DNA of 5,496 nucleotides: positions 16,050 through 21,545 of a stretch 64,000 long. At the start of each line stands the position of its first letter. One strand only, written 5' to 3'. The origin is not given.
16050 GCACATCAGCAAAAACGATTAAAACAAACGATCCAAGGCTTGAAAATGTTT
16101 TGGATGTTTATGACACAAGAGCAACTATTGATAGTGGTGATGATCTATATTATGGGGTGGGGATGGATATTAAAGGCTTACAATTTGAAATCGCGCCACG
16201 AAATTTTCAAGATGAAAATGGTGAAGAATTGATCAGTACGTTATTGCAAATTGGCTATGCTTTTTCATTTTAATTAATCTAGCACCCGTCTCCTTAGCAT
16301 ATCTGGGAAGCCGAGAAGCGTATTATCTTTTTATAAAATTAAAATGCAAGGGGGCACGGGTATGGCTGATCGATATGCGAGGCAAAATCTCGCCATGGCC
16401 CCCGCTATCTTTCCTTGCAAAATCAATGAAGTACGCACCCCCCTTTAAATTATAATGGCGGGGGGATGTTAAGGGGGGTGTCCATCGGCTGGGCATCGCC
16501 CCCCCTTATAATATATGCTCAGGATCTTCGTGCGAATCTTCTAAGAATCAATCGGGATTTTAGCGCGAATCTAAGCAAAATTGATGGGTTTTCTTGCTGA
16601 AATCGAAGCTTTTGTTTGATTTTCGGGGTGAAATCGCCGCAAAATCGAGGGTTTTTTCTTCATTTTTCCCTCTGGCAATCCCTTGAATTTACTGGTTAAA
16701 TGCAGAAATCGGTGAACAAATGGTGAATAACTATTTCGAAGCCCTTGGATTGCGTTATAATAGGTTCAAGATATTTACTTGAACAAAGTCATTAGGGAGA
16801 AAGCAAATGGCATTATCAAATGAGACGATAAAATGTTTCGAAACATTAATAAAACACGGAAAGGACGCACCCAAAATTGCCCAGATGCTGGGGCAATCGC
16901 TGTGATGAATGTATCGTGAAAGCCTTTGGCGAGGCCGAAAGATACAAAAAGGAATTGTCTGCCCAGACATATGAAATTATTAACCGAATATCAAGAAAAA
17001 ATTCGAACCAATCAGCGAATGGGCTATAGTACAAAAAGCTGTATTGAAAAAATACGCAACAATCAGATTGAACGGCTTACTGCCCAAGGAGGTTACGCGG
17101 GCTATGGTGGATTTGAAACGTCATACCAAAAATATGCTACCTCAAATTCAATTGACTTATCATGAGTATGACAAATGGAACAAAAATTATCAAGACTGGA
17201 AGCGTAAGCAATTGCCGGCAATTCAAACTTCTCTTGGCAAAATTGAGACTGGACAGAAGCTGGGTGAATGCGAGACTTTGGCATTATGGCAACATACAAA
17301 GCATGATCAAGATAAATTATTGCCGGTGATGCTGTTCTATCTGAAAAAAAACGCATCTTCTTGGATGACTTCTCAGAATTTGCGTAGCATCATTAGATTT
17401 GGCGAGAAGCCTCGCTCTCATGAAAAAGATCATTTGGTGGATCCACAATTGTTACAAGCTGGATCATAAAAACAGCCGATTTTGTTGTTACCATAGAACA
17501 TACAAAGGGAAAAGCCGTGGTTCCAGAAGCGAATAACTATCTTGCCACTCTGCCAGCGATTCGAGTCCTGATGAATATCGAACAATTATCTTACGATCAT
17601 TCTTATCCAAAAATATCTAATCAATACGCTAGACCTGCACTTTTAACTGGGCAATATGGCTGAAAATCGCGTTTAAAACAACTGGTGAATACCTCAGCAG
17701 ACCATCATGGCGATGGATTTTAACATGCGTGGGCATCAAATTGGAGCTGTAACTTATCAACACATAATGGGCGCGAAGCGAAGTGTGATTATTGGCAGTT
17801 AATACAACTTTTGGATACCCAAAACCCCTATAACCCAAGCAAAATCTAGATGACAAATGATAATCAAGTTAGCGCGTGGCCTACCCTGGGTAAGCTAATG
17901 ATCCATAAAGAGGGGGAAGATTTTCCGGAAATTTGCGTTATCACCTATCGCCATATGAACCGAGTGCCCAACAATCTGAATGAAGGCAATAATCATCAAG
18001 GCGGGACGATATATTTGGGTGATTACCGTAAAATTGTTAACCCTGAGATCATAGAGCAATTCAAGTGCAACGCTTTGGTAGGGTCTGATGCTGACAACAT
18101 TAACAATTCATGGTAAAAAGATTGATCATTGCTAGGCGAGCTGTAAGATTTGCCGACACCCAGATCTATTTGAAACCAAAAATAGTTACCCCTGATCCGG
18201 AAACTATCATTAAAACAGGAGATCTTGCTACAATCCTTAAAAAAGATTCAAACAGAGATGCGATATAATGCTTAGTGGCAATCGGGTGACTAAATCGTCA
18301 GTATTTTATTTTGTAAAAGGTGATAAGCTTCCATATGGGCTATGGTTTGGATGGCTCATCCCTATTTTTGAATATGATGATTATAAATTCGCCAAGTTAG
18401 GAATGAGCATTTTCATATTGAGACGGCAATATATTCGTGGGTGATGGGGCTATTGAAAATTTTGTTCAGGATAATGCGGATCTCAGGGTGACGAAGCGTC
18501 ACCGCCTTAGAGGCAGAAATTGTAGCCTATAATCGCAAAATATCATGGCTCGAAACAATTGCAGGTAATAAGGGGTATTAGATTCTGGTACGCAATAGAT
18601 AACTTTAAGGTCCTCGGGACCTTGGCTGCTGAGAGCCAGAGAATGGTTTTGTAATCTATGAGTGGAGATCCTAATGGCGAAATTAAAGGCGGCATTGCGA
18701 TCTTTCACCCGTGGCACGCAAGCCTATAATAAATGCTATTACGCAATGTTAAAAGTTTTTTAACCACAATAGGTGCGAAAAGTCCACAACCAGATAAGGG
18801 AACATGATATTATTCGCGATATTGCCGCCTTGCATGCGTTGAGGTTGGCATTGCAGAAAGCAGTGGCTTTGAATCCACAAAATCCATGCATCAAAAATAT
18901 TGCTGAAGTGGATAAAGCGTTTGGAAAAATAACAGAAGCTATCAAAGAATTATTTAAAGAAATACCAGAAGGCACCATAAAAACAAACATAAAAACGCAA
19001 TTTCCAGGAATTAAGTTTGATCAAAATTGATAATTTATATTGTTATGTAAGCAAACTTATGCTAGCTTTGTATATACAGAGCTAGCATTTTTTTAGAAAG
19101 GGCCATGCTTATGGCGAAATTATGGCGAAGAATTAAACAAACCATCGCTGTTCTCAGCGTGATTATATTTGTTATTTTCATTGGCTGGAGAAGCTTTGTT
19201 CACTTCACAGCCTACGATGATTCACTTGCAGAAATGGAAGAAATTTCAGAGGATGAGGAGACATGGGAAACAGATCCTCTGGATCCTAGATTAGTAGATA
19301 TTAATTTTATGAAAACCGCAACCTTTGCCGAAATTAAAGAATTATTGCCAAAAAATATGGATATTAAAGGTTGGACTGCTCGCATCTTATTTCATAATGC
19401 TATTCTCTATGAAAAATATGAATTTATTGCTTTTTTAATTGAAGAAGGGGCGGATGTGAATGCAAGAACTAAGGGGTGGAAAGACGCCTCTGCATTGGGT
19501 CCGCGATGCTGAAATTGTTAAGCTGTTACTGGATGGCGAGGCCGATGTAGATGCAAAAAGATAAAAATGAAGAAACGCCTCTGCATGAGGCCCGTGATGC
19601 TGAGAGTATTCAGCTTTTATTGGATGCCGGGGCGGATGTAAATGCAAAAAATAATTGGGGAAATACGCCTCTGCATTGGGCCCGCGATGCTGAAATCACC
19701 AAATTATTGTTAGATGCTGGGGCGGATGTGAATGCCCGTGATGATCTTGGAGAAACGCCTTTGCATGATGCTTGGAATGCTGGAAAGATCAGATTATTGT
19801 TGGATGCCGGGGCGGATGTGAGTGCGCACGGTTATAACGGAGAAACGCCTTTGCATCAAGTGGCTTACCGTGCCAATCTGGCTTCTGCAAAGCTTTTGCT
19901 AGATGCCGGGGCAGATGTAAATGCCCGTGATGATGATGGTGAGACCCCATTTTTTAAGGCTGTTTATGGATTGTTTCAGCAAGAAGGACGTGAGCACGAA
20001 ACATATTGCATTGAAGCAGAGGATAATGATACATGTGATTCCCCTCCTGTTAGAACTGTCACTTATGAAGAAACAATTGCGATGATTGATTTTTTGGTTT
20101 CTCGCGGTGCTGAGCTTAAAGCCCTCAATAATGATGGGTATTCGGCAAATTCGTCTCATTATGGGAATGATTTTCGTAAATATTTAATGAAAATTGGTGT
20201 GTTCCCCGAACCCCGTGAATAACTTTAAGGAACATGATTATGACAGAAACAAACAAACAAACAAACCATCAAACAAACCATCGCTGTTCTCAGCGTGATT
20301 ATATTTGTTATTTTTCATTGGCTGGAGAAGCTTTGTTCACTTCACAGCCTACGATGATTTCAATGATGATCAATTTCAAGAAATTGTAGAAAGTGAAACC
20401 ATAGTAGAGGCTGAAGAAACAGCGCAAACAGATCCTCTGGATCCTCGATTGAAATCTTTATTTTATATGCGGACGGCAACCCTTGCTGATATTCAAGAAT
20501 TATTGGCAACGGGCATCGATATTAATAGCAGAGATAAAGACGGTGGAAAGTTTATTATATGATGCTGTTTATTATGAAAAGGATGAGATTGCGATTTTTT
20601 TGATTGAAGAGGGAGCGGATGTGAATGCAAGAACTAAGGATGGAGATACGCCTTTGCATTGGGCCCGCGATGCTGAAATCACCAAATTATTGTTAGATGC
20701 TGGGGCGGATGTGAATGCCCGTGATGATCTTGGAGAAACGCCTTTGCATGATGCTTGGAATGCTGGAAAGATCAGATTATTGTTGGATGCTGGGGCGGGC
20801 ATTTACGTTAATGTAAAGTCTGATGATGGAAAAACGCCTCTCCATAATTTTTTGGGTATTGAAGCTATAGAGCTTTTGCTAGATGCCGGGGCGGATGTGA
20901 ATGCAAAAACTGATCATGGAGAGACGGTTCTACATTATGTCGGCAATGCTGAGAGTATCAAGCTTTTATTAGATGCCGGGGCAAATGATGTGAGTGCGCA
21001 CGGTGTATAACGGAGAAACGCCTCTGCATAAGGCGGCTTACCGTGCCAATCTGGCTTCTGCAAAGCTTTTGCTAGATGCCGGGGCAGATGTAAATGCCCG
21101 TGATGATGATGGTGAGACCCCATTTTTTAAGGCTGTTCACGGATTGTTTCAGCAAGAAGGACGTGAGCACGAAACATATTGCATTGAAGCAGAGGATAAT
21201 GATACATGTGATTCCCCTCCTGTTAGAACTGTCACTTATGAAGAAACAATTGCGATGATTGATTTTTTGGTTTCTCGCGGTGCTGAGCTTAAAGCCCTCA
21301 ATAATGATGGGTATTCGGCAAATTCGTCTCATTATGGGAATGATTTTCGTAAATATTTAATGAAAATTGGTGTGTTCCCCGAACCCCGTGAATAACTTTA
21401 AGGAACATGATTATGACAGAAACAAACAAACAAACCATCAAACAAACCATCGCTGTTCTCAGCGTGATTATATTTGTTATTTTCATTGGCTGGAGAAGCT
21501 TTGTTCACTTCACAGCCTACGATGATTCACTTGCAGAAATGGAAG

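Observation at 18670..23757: Tandem cassette of three membrane-anchored ankyrin-repeat paralogs with conserved end modules and variable repeat cores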

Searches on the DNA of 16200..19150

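Call 58: search_rna_families(source=window, start=16200, end=19150, threshold=evalue, max_evalue=1)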
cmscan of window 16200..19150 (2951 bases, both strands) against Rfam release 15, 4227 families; matches with E-value up to 1: 1.
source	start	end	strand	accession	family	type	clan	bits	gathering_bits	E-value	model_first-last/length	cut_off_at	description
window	19053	19092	+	RF03673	mir-2822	Gene; miRNA;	-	24.7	84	0.19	1-67/67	no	mir-2822 microRNA precursor family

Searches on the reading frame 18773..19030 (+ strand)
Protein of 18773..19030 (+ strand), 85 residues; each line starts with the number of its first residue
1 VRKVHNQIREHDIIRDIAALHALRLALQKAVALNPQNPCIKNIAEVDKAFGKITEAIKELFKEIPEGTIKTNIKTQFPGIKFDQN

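Call 21: search_protein_families(library=pfam, proteins=[window:18773-19030:+], max_evalue=0.01)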
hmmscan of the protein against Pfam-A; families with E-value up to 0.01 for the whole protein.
window:18773-19030:+ (85 aa): 0 families

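Call 67: search_protein_families(library=phrogs, proteins=[window:18773-19030:+], max_evalue=0.001)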
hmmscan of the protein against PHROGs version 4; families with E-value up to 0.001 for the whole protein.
window:18773-19030:+ (85 aa): 0 families

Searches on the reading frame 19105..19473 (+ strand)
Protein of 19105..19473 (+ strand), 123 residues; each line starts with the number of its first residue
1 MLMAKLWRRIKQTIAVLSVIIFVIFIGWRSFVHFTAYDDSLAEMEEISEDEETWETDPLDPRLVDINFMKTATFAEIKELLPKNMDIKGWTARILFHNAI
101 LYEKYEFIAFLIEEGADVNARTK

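Call 13: find_homologous_proteins(query=window:19105-19473:+, max_evalue=0.01)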
Query seq(123 aa) (123 aa): 3 proteins with E <= 0.01 among 6 candidates.
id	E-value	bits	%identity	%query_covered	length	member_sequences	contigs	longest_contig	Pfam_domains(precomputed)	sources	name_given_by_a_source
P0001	1.4e-73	263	100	98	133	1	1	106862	-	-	-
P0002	3.2e-14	71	56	54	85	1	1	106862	-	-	-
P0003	2.2e-12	65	41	81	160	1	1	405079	PF13857.13,PF12796.14,PF00023.37,PF13637.13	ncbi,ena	-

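Call 15: find_encoding_contigs(protein=P0003, flank=10000, max_places=6)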
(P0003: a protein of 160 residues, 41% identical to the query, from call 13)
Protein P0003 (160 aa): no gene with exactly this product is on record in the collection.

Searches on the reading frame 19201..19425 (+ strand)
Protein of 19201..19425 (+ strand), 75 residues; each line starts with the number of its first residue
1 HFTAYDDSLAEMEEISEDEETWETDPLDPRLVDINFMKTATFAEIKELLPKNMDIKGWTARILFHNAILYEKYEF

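Call 31: find_related_loci(query=A4, collection=metagenome_contigs, flank=10000)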
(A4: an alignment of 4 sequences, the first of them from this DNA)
Query A4 (75 aa) in metagenome_contigs; peptide patterns used: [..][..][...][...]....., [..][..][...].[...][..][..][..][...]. (x = any residue, [..] = any of these).
277 stretches matched a pattern, but none encodes a relative of the query by tblastn (E <= 1e-3).

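Call 38: search_protein_representatives(alignment_id=A4)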
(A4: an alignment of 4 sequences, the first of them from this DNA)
Query: 4 sequences, 77 profile positions. Proteins with E-value up to 0.001 (for the whole library): 4296; up to 1e-10: 342; up to 1e-30: 6. The best 150 are listed.
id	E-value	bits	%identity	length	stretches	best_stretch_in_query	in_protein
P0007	2.9e-38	146.0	-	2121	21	45-70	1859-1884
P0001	1.2e-36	140.8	-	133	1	1-77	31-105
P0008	3.4e-36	139.4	-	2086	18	45-70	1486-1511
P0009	1.1e-33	131.3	-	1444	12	39-73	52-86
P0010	6.1e-33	128.9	-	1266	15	38-75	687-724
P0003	3.2e-32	126.6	-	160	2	8-77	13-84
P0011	3.2e-29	117.0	-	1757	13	48-77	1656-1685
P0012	7.0e-29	115.9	-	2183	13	45-77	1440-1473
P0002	9.6e-29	115.5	-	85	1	1-63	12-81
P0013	1.7e-28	114.7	-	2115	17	35-70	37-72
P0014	7.6e-28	112.6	-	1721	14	45-70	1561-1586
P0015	1.3e-27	111.9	-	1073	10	42-74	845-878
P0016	5.0e-26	106.8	-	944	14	44-72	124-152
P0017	5.2e-26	106.7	-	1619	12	45-74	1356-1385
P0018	5.9e-26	106.5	-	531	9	45-76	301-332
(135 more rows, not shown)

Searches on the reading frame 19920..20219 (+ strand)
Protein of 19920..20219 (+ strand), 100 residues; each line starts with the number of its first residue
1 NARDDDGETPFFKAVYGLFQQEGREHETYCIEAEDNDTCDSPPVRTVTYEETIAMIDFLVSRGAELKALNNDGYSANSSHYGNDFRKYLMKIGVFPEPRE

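Call 23: find_homologous_proteins(query=A2, max_evalue=0.01)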
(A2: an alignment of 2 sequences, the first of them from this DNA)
Query A2 (2 sequences) (100 aa, profile of the alignment): 3 proteins with E <= 0.01 among 14 candidates.
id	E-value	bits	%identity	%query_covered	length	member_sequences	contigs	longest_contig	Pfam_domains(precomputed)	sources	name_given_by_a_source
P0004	2.8e-56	206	99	100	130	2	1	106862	PF13606.13,PF13857.13,PF12796.14,PF00023.37,PF13637.13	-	-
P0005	5.9e-33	131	40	91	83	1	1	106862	-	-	-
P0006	2.6e-24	103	42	94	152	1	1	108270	PF12796.14,PF00023.37,PF13637.13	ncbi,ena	-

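Call 25: find_encoding_contigs(protein=P0006, flank=10000, max_places=6)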
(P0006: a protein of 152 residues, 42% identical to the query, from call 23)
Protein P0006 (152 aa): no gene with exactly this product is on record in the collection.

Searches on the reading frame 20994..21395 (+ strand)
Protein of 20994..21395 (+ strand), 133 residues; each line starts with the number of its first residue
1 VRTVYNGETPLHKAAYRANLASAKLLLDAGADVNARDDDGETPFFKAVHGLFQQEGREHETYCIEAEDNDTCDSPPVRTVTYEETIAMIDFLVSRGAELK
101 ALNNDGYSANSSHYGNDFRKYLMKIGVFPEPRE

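Call 36: predict_structure(protein=window:20994-21395:+)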
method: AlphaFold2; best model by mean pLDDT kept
length: 133 residues; sequences in the alignment: 1
mean_pLDDT: 45.1   pTM: 0.31
mean pLDDT of the five models: 45.1, 44.9, 43.7, 43.1, 40.5
residues with pLDDT >= 90: 0; 70-90: 0; 50-70: 34; < 50: 99
segments of 3 or more residues with pLDDT < 50: 1-31, 51-80, 98-133
pLDDT, mean of each block of 10 residues (from residue 1): 32 41 43 54 53 47 41 45 54 51 42 42 44 41
secondary structure, 60 per line:
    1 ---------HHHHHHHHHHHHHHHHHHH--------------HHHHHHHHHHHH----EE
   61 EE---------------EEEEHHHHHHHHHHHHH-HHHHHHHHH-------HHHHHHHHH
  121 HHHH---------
elements in order: H10-28 H43-54 E59-62 E78-81 H82-94 H96-104 H112-124
